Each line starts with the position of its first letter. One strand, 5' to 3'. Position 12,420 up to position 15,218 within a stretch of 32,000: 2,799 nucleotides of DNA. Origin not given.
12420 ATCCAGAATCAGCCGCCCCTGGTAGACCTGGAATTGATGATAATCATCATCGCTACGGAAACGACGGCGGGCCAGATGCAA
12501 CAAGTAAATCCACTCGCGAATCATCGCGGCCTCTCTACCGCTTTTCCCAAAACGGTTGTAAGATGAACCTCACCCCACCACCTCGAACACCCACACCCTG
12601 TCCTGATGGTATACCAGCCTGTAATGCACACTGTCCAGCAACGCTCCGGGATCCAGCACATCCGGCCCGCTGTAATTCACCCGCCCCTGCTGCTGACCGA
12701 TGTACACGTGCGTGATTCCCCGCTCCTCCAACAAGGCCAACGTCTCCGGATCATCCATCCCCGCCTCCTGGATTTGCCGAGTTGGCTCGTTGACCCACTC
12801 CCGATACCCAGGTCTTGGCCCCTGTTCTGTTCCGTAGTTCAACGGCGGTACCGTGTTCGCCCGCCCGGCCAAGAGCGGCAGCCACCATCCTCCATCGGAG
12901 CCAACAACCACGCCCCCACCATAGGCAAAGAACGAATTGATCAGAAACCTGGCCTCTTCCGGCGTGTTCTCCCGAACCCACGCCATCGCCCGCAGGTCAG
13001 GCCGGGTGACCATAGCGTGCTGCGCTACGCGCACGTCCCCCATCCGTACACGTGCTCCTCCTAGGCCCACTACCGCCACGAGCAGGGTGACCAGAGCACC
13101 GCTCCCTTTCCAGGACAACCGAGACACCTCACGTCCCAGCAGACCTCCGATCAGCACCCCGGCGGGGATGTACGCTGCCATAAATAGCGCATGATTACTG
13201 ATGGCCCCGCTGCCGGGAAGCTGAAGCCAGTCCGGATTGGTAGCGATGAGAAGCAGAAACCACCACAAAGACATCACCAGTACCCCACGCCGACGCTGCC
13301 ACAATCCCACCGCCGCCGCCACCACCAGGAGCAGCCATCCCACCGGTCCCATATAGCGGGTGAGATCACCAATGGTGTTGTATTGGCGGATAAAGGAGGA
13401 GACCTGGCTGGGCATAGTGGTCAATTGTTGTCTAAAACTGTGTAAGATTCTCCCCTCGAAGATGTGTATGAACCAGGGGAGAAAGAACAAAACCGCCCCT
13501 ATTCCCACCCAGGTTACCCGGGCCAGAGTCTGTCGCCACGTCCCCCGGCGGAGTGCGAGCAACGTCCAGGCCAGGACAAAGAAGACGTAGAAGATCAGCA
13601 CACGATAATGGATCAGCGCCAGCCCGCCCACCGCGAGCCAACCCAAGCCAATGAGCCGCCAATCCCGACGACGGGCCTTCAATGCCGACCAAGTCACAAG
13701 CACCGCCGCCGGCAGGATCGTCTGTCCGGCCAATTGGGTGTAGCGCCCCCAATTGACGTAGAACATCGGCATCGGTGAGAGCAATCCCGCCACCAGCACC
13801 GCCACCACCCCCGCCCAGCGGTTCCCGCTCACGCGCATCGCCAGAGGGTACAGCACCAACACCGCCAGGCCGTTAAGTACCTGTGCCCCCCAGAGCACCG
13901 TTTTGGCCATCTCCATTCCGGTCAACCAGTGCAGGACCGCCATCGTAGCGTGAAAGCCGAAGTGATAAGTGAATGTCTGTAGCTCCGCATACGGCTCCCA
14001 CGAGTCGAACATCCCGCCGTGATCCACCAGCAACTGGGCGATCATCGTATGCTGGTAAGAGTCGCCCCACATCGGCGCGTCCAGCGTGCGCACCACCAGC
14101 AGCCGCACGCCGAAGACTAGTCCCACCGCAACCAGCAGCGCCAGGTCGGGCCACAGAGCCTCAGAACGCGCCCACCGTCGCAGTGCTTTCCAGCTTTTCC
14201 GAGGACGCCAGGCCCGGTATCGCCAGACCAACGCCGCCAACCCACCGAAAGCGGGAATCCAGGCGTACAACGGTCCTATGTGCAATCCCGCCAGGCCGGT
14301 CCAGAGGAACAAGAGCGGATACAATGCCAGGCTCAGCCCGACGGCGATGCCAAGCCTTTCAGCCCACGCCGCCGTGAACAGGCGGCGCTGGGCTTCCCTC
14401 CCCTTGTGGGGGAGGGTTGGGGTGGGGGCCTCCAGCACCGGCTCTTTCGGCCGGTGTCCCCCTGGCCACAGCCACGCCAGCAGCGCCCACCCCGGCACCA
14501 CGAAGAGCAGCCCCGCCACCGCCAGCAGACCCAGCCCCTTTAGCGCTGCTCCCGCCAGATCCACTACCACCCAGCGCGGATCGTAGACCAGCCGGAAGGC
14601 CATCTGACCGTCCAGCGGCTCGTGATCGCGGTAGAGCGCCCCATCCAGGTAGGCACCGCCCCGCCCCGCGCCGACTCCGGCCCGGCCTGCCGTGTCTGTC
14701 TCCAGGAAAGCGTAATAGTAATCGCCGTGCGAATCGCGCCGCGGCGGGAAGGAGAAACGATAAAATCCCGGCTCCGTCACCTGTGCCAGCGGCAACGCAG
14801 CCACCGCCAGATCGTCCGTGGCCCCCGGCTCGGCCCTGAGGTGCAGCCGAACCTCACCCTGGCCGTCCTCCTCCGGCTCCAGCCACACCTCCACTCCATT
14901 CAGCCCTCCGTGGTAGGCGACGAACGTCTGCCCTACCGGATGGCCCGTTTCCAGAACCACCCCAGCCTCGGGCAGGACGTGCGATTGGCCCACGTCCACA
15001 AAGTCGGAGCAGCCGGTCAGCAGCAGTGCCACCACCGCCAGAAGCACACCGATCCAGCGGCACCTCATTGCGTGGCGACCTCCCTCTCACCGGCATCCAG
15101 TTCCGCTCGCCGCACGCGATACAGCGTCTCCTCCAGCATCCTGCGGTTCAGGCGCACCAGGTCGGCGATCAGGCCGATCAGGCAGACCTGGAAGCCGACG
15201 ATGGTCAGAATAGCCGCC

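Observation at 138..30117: Composite 30-kb envelope-glycan locus: Wzx/PGT lipid-linked assembly fused to a GT-C glycosylation hub, with no recognisable polymerase, chain-length or export genes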

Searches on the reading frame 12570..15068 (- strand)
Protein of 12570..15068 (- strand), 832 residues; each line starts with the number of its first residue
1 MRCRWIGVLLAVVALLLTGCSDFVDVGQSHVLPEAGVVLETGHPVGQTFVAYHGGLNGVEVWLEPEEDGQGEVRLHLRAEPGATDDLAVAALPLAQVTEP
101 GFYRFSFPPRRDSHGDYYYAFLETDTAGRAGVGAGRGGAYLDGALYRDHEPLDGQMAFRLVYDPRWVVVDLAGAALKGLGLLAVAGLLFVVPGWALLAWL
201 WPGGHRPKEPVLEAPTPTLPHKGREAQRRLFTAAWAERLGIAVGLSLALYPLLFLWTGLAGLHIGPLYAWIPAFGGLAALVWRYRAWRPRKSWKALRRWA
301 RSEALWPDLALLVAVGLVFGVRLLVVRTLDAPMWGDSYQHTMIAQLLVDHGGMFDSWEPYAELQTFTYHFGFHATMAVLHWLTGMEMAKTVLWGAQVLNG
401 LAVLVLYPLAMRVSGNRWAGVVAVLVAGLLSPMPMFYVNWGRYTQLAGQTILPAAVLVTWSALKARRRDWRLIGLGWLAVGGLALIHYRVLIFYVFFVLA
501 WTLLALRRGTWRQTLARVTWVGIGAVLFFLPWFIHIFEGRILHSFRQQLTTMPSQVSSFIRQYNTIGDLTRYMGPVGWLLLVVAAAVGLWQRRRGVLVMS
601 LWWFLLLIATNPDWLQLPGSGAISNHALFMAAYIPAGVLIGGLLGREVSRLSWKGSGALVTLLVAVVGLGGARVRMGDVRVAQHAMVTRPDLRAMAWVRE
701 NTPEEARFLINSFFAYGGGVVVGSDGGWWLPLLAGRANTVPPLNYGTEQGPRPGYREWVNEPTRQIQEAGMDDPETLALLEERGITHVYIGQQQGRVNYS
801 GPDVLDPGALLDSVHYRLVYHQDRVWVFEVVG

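Call 4: search_protein_families(library=pfam, proteins=[window:12570-15068:-], max_evalue=0.01)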
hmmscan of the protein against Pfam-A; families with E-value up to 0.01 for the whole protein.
window:12570-15068:- (832 aa): 3 families
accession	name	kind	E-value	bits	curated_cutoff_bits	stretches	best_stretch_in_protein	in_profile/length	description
PF20176.3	DUF6541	-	1e-12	47.6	29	1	234-795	18-607/646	Family of unknown function (DUF6541)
PF07760.16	DUF1616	-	1.3e-06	28.2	31.6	1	185-287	28-118/307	Protein of unknown function (DUF1616)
PF20604.3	DUF6798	-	0.0044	17.2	26.9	0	692-711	4-23/61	Domain of unknown function (DUF6798)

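Call 6: search_protein_families(library=ncbifam, proteins=[window:12570-15068:-], max_evalue=0.01)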
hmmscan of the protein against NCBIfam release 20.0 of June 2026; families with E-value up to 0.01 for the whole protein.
window:12570-15068:- (832 aa): 0 families

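Call 27: find_homologous_proteins(query=window:12570-15068:-)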
Query window:12570-15068:- (832 aa): 1486 proteins with E <= 0.001 among 8000 candidates; the best 120 are listed.
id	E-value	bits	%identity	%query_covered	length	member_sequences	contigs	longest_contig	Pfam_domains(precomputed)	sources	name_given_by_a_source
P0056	0.0e+0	1903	100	100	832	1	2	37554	PF07760.17,PF20176.4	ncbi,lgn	ncbi:MAG: DUF6541 family protein [Anaerolineae bacterium]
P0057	0.0e+0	1412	75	100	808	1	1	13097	PF20176.4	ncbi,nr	ncbi:MAG: hypothetical protein KKC18_00215 [Chloroflexi bacterium]|nr:hypothetical protein [Chlorofl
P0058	0.0e+0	1364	74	99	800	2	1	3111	PF20176.4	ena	-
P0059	0.0e+0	1354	76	98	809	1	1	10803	PF20176.4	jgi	-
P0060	0.0e+0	1349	74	98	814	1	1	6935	PF07760.17,PF20176.4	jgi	-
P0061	0.0e+0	1324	73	98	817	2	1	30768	PF20176.4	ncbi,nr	ncbi:MAG TPA: hypothetical protein ENI39_04475 [Anaerolineae bacterium]|nr:hypothetical protein [Ana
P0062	0.0e+0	1317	74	98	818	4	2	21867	PF20176.4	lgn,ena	-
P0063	0.0e+0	1309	73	100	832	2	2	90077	PF20176.4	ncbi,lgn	-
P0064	0.0e+0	1306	72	98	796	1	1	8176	PF20176.4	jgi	jgi:hypothetical protein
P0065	0.0e+0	1304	71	100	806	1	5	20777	PF20176.4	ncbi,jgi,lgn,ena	-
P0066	0.0e+0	1301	71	100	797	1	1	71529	PF20176.4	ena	-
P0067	0.0e+0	1288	71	98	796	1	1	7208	PF20176.4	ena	-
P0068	0.0e+0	1285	71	98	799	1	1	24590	PF20176.4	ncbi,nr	ncbi:MAG: DUF6541 family protein [Chloroflexota bacterium]|nr:DUF6541 family protein [Chloroflexota 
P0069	0.0e+0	1280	69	100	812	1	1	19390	PF20176.4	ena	-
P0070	0.0e+0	1269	70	100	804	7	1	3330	PF20176.4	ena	-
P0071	0.0e+0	1267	70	99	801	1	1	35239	PF20176.4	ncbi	-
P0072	0.0e+0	1265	69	98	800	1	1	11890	PF07760.17,PF20176.4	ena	-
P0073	0.0e+0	1264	69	100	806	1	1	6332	PF20176.4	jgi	jgi:hypothetical protein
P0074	0.0e+0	1264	72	99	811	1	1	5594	PF20176.4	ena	-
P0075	0.0e+0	1257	70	97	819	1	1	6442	PF20176.4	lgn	-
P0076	0.0e+0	1254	69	98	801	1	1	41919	PF20176.4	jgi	jgi:hypothetical protein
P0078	0.0e+0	1246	68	99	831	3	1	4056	PF20176.4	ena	-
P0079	0.0e+0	1234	68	100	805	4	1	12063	PF20176.4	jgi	jgi:hypothetical protein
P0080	0.0e+0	1230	70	97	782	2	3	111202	PF20176.4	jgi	-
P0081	0.0e+0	1230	67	100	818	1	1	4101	PF20176.4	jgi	-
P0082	0.0e+0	1226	67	100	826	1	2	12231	PF07760.17,PF20176.4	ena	-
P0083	0.0e+0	1225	69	99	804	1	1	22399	PF20176.4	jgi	-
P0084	0.0e+0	1222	66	100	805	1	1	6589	PF20176.4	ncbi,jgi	ncbi:MAG: hypothetical protein PVF54_06380 [Anaerolineae bacterium]|jgi:hypothetical protein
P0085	0.0e+0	1217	67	98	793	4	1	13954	PF20176.4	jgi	jgi:hypothetical protein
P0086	0.0e+0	1213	67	100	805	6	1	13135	PF20176.4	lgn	-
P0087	0.0e+0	1210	64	99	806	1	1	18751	PF20176.4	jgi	-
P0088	0.0e+0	1210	67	98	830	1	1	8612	PF20176.4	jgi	jgi:hypothetical protein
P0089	0.0e+0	1200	67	99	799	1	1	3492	PF20176.4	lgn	-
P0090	0.0e+0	1190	66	99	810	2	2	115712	PF07760.17,PF20176.4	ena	-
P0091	0.0e+0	1189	67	98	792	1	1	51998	PF20176.4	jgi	jgi:hypothetical protein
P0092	0.0e+0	1186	64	98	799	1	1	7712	PF20176.4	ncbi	-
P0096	0.0e+0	1176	64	98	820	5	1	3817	PF07760.17,PF20176.4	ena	-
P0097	0.0e+0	1175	65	99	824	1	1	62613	PF20176.4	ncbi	-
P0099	0.0e+0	1170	65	100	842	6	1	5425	PF07760.17,PF20176.4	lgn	-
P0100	0.0e+0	1169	65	98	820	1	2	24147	PF20176.4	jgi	-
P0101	0.0e+0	1166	63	100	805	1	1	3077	PF20176.4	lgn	-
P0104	0.0e+0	1158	63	98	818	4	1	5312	PF20176.4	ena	-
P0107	0.0e+0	1146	63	99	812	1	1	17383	PF20176.4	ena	-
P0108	0.0e+0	1146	63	100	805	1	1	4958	PF20176.4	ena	-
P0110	0.0e+0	1140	64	98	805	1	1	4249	PF20176.4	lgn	-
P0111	0.0e+0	1135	62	100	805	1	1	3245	PF20176.4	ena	-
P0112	0.0e+0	1134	63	100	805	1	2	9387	PF20176.4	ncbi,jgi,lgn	ncbi:MAG: hypothetical protein PVH41_10530 [Anaerolineae bacterium]|jgi:hypothetical protein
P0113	0.0e+0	1127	62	100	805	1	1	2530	PF20176.4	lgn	-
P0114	0.0e+0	1126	62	100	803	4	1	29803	PF07760.17,PF20176.4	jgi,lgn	-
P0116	0.0e+0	1112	62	98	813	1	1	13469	PF20176.4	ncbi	-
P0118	0.0e+0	1102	62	98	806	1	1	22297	PF20176.4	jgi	jgi:hypothetical protein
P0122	0.0e+0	1093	62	98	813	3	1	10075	PF20176.4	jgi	jgi:hypothetical protein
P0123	0.0e+0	1092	61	98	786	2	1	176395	PF20176.4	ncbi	ncbi:MAG: hypothetical protein ACP5HM_02095 [Anaerolineae bacterium]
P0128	0.0e+0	1045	60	99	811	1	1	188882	PF20176.4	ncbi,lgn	-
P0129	0.0e+0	1043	58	100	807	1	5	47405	PF20176.4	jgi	jgi:hypothetical protein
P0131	0.0e+0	1037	77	71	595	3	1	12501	PF20176.4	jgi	jgi:hypothetical protein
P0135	0.0e+0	1016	58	100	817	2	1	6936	PF20176.4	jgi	jgi:hypothetical protein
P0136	5.3e-297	1006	58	98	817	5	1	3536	PF20176.4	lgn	-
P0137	2.8e-295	1000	57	98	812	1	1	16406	PF20176.4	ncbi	-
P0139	4.5e-293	993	58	98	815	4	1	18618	PF20176.4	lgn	-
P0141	1.4e-292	991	56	99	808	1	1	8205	PF20176.4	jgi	jgi:hypothetical protein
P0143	2.5e-290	984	57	98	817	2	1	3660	PF20176.4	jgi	jgi:Family of unknown function (DUF6541)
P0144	2.7e-289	980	70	77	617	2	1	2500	PF20176.4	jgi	-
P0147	9.9e-286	969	58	98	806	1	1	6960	PF20176.4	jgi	-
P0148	9.3e-284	962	55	100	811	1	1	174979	-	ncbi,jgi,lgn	-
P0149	3.4e-283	960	55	100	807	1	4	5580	PF20176.4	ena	-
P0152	3.2e-281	954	55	97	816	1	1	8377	PF20176.4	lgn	-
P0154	2.4e-279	947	56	99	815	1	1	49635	PF20176.4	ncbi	-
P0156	2.0e-278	944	56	97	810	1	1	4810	PF20176.4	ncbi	-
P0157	4.9e-275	933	55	97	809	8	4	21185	PF20176.4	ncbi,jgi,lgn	ncbi:MAG: hypothetical protein PVI09_02790 [Anaerolineae bacterium]|jgi:hypothetical protein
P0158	9.3e-275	932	52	98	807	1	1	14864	PF20176.4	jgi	jgi:uncharacterized protein DUF6541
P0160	1.4e-272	925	56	97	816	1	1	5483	PF20176.4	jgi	jgi:hypothetical protein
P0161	2.0e-271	921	56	94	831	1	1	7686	PF07760.17,PF20176.4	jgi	jgi:hypothetical protein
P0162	2.5e-270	918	55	97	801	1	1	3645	PF20176.4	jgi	jgi:hypothetical protein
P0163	2.9e-270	917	54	99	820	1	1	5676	PF20176.4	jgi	-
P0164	7.5e-270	916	53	99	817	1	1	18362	PF20176.4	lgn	-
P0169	3.9e-267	907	52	98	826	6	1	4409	PF20176.4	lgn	-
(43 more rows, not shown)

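Call 28: find_encoding_contigs(protein=P0063, flank=10000, max_places=1)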
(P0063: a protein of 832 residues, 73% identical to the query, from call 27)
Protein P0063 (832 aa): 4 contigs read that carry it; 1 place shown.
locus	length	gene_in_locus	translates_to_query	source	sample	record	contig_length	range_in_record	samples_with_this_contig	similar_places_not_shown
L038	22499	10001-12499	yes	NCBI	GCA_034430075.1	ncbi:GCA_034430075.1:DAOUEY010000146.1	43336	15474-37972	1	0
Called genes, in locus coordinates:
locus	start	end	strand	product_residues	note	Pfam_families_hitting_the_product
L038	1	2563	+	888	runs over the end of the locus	PF06634:DUF1156 (faint), PF01555:N6_N4_Mtase (faint)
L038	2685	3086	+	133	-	PF26277:DUF8076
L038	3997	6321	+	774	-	PF01590:GAF, PF13185:GAF_2 (weak), PF00512:HisKA, PF02518:HATPase_c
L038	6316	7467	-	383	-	PF00155:Aminotran_1_2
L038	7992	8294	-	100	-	-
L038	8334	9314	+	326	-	PF00535:Glycos_transf_2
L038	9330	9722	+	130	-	PF05168:HEPN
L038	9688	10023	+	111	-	PF01909:NTP_transf_2, PF18765:Polbeta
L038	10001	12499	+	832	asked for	PF20176:DUF6541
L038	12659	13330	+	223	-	-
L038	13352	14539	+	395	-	PF01041:DegT_DnrJ_EryC1, PF01212:Beta_elim_lyase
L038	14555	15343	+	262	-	PF13489:Methyltransf_23, PF07021:MetW (weak), PF13847:Methyltransf_31, PF08241:Methyltransf_11, PF08242:Methyltransf_12, PF13649:Methyltransf_25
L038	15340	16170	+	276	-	PF13489:Methyltransf_23, PF13847:Methyltransf_31, PF08241:Methyltransf_11, PF08242:Methyltransf_12, PF13649:Methyltransf_25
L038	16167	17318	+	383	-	PF13439:Glyco_transf_4 (faint), PF13579:Glyco_trans_4_4, PF20706:GT4-conflict, PF00534:Glycos_transf_1, PF13692:Glyco_trans_1_4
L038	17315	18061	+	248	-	PF13489:Methyltransf_23, PF13847:Methyltransf_31, PF08241:Methyltransf_11, PF08242:Methyltransf_12, PF13649:Methyltransf_25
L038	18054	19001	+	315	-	PF03706:LPG_synthase_TM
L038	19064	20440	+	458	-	-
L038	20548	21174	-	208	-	PF10531:SLBB, PF12836:HHH_3, PF00633:HHH (faint), PF03934:T2SSK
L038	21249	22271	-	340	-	PF05343:Peptidase_M42, PF01546:Peptidase_M20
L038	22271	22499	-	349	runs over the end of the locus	PF27529:AMPT (weak), PF05343:Peptidase_M42, PF01546:Peptidase_M20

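Call 29: find_encoding_contigs(protein=P0123, flank=10000, max_places=1)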
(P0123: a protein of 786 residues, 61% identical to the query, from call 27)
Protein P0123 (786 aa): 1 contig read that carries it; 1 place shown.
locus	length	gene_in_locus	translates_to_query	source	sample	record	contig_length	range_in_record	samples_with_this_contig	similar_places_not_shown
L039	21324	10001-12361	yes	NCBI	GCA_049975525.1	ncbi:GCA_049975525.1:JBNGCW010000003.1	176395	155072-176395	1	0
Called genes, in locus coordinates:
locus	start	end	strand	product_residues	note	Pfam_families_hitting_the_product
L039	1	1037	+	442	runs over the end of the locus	PF00535:Glycos_transf_2, PF10111:Glyco_tranf_2_2 (faint), PF13506:Glyco_transf_21 (weak), PF13641:Glyco_tranf_2_3, PF13632:Glyco_trans_2_3 (weak)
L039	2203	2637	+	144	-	-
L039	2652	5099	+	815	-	PF13579:Glyco_trans_4_4 (faint), PF13439:Glyco_transf_4 (weak), PF00534:Glycos_transf_1, PF13692:Glyco_trans_1_4, PF20706:GT4-conflict (faint), PF13524:Glyco_trans_1_2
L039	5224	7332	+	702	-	PF13360:PQQ_2 (faint), PF13517:FG-GAP_3 (weak), PF14783:BBS2_Mid (faint), PF01839:FG-GAP (weak)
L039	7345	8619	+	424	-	PF13579:Glyco_trans_4_4, PF13439:Glyco_transf_4, PF20706:GT4-conflict, PF00534:Glycos_transf_1, PF13692:Glyco_trans_1_4, PF13524:Glyco_trans_1_2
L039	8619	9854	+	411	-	PF13439:Glyco_transf_4, PF13579:Glyco_trans_4_4, PF20706:GT4-conflict (weak), PF00534:Glycos_transf_1, PF13692:Glyco_trans_1_4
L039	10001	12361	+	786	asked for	PF20176:DUF6541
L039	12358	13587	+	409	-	PF13439:Glyco_transf_4, PF13579:Glyco_trans_4_4, PF13477:Glyco_trans_4_2, PF00534:Glycos_transf_1, PF13692:Glyco_trans_1_4, PF13524:Glyco_trans_1_2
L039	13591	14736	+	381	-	PF13439:Glyco_transf_4, PF20706:GT4-conflict, PF00534:Glycos_transf_1, PF13692:Glyco_trans_1_4, PF13524:Glyco_trans_1_2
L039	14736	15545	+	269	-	PF01209:Ubie_methyltran (weak), PF02353:CMAS, PF13489:Methyltransf_23, PF13847:Methyltransf_31, PF08241:Methyltransf_11, PF08242:Methyltransf_12, PF13649:Methyltransf_25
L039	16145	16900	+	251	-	PF01209:Ubie_methyltran, PF13489:Methyltransf_23, PF05401:NodS (faint), PF13847:Methyltransf_31, PF08241:Methyltransf_11, PF08242:Methyltransf_12, PF13649:Methyltransf_25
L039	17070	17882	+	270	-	PF03706:LPG_synthase_TM (weak)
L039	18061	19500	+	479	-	-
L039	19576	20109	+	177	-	-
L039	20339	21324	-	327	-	PF01609:DDE_Tnp_1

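Call 30: find_encoding_contigs(protein=P0148, flank=10000, max_places=1)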
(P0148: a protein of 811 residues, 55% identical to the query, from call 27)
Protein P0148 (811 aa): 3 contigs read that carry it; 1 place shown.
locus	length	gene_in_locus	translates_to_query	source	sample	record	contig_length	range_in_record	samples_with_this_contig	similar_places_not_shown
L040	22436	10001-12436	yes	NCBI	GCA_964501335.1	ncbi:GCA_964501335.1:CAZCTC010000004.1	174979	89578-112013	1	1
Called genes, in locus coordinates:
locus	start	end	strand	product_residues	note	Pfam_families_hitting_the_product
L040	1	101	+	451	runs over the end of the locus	PF00534:Glycos_transf_1 (weak), PF13692:Glyco_trans_1_4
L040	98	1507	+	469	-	PF00535:Glycos_transf_2, PF10111:Glyco_tranf_2_2 (faint), PF13641:Glyco_tranf_2_3, PF13712:Glyco_tranf_2_5 (faint), PF13632:Glyco_trans_2_3 (weak)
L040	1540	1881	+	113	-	-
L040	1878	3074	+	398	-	PF00534:Glycos_transf_1, PF13692:Glyco_trans_1_4, PF13524:Glyco_trans_1_2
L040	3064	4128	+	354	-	PF00534:Glycos_transf_1, PF13692:Glyco_trans_1_4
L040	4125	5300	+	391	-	PF00534:Glycos_transf_1, PF13692:Glyco_trans_1_4, PF13524:Glyco_trans_1_2 (weak)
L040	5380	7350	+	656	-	PF13517:FG-GAP_3, PF01839:FG-GAP (faint), PF14783:BBS2_Mid (faint), PF25292:Beta-prop_CGLA (faint), PF13517:FG-GAP_3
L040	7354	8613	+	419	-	PF13439:Glyco_transf_4, PF13579:Glyco_trans_4_4, PF20706:GT4-conflict, PF00534:Glycos_transf_1, PF13692:Glyco_trans_1_4, PF13524:Glyco_trans_1_2 (weak)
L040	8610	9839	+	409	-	PF13439:Glyco_transf_4, PF13579:Glyco_trans_4_4, PF20706:GT4-conflict, PF00534:Glycos_transf_1, PF13692:Glyco_trans_1_4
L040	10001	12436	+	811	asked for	-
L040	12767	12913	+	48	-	-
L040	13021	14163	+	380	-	PF13439:Glyco_transf_4, PF13579:Glyco_trans_4_4, PF00534:Glycos_transf_1, PF13692:Glyco_trans_1_4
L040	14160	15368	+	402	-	PF13439:Glyco_transf_4 (weak), PF13579:Glyco_trans_4_4, PF00534:Glycos_transf_1, PF13692:Glyco_trans_1_4, PF13524:Glyco_trans_1_2 (weak)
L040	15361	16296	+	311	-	PF00535:Glycos_transf_2, PF13641:Glyco_tranf_2_3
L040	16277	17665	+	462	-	PF02310:B12-binding, PF19864:Radical_SAM_N2 (weak), PF04055:Radical_SAM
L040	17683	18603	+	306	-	PF13489:Methyltransf_23, PF13847:Methyltransf_31, PF08241:Methyltransf_11, PF08242:Methyltransf_12, PF13649:Methyltransf_25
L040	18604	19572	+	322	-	PF03706:LPG_synthase_TM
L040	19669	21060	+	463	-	-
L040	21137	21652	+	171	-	-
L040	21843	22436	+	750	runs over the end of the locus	PF13328:HD_4, PF01966:HD, PF04607:RelA_SpoT, PF02824:TGS, PF19296:RelA_AH, PF28438:RelA_RIS, PF13291:ACT_4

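Call 33: search_solved_structures(query=A2, max_evalue=1)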
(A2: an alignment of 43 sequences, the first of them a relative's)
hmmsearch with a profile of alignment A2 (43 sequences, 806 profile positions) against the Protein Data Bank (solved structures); distinct sequences matched with E-value up to 1: 0.

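Call 42: predict_structure(alignment_id=A2)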
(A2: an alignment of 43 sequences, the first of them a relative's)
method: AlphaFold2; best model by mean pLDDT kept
length: 832 residues; sequences in the alignment: 43
mean_pLDDT: 88.9   pTM: 0.89
mean pLDDT of the five models: 88.9, 87.8, 87.1, 83.1, 82.6
residues with pLDDT >= 90: 536; 70-90: 234; 50-70: 42; < 50: 20
segments of 3 or more residues with pLDDT < 50: 205-213, 215-218
pLDDT, mean of each block of 10 residues (from residue 1): 66 57 77 85 92 94 84 93 90 92 96 93 87 77 84 89 94 94 97 96 55 48 51 81 98 95 96 97 90 90 93 97 89 88 95 89 85 97 96 96 97 94 97 88 94 97 89 96 93 96 85 91 93 75 81 84 83 93 97 95 95 88 89 97 95 89 97 90 84 95 95 84 90 90 81 90 93 95 95 83 89 96 93 83
secondary structure, 60 per line:
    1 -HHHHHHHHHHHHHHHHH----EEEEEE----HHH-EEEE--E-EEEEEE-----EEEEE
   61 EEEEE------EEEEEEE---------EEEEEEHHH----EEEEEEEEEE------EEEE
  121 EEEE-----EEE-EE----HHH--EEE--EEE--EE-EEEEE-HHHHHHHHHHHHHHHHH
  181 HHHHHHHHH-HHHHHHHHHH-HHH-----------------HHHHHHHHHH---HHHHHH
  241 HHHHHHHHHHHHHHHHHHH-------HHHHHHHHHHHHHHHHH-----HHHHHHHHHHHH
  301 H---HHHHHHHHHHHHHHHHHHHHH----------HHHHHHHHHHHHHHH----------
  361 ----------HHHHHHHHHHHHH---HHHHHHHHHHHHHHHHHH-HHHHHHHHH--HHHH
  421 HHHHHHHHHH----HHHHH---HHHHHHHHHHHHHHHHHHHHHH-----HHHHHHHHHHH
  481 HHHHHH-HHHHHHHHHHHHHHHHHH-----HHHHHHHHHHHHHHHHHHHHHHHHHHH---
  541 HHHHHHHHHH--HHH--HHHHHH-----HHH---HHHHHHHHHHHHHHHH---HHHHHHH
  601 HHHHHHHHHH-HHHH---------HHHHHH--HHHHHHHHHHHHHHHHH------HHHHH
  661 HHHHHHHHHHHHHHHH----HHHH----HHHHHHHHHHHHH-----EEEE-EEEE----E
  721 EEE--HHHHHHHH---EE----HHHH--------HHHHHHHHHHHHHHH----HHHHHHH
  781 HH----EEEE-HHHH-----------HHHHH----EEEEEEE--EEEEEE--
elements in order (helices of 4 or more, strands of 3 or more residues): H2-18 E23-28 E37-40 E45-50 E56-65 E72-78 E88-93 E101-110 E117-124 E130-132 E145-147 E150-152 E158-162 H164-189 H191-200 H222-231 H235-259 H267-283 H289-301 H305-325 H336-350 H371-383 H387-404 H406-414 H417-430 H435-439 H443-464 H470-486 H488-505 H511-537 H541-550 H558-563 H575-590 H594-610 H612-615 H625-630 H633-649 H656-676 H681-684 H689-701 E707-710 E712-715 E720-723 H726-733 H743-746 H755-769 H774-782 E787-790 H792-795 H807-811 E816-822 E825-830
